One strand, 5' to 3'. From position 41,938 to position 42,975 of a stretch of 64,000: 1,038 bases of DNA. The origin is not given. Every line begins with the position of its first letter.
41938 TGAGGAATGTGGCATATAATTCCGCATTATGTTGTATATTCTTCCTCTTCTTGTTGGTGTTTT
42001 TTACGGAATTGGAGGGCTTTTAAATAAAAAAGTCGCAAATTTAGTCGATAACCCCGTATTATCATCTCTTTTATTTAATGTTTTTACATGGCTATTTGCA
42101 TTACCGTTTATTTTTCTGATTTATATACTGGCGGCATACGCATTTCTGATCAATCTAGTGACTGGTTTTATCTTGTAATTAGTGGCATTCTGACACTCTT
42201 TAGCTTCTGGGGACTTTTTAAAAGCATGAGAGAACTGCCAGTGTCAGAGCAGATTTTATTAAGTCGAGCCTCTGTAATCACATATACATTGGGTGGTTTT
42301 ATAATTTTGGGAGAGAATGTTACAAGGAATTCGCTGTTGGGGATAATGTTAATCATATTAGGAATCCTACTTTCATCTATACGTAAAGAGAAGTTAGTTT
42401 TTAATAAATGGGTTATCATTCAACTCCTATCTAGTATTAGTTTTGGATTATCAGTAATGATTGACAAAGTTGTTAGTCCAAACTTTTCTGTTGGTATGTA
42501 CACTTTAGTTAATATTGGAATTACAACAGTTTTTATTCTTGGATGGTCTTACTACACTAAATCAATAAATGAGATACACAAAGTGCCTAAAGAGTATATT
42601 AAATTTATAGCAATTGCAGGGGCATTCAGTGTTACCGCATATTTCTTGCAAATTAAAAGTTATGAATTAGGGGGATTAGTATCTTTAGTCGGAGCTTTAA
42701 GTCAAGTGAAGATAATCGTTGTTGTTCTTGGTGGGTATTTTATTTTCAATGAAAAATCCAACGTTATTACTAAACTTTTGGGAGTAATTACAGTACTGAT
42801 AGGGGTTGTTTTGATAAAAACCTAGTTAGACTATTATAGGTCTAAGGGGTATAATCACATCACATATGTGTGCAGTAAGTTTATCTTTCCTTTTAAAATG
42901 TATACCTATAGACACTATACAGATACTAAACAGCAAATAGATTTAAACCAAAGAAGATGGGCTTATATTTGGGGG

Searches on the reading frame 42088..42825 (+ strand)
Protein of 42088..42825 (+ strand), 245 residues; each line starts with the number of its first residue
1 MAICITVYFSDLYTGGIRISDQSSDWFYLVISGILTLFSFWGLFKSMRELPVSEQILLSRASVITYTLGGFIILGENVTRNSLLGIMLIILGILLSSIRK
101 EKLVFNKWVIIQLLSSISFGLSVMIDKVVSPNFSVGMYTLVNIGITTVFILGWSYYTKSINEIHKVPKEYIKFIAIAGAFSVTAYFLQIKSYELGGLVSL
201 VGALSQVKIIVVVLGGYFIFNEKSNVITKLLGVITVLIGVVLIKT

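Call 23: search_protein_families(library=ncbifam, proteins=[window:42088-42825:+], max_evalue=0.00001)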
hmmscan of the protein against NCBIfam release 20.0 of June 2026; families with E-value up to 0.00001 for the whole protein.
window:42088-42825:+ (245 aa): 1 family
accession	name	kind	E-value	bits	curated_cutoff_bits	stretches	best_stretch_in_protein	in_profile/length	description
TIGR03340.1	phn_DUF6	hypoth_equivalog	1.9e-15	57.3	288.15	1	26-243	63-281/281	phosphonate utilization associated putative membrane protein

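Call 43: search_protein_families(library=pfam, proteins=[window:42088-42825:+], max_evalue=0.001)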
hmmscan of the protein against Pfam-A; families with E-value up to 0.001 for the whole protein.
window:42088-42825:+ (245 aa): 2 families
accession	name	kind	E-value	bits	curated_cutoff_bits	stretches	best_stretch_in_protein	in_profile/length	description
PF00892.27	EamA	-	4.7e-20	72.7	28.2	2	14-97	51-134/135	EamA-like transporter family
PF06800.18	Sugar_transport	-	1.4e-06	28.3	26.3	1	26-243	55-277/280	Sugar transport protein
